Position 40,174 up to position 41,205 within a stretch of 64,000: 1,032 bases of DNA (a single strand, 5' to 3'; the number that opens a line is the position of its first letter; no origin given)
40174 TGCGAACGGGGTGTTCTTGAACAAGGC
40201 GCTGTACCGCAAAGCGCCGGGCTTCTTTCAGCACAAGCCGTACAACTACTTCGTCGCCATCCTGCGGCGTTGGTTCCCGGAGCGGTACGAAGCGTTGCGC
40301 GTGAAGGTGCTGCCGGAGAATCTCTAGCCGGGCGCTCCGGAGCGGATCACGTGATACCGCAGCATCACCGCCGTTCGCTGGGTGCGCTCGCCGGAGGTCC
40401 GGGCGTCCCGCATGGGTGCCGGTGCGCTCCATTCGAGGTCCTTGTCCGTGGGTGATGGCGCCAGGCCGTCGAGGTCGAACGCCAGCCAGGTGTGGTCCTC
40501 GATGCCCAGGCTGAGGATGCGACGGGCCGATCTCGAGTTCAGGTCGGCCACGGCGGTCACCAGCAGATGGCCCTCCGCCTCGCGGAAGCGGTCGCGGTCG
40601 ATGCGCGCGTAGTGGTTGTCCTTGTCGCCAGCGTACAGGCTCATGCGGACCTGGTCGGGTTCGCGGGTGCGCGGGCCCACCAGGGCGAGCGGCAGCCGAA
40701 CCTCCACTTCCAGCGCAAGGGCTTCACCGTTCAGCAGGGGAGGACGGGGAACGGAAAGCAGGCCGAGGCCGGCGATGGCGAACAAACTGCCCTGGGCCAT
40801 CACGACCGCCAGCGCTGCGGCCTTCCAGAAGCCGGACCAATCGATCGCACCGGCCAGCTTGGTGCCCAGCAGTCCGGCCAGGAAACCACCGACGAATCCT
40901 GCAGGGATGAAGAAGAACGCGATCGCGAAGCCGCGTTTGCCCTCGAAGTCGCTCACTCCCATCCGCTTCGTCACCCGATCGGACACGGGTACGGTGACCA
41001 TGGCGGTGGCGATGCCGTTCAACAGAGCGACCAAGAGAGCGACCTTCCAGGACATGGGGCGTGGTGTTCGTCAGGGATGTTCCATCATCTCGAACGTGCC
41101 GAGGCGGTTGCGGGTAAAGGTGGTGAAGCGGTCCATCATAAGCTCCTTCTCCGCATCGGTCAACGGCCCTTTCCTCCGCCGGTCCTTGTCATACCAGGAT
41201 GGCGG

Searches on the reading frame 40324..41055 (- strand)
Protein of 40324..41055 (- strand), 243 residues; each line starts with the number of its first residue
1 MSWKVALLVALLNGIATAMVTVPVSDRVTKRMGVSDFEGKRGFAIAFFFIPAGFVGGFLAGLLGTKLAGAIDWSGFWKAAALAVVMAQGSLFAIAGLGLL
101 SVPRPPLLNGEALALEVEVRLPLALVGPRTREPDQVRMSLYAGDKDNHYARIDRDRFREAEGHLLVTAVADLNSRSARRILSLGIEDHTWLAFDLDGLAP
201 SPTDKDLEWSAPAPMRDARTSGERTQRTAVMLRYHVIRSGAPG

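Call 40: search_protein_families(library=pfam, proteins=[window:40324-41055:-], max_evalue=0.1)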
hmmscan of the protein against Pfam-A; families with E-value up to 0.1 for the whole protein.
window:40324-41055:- (243 aa): 0 families
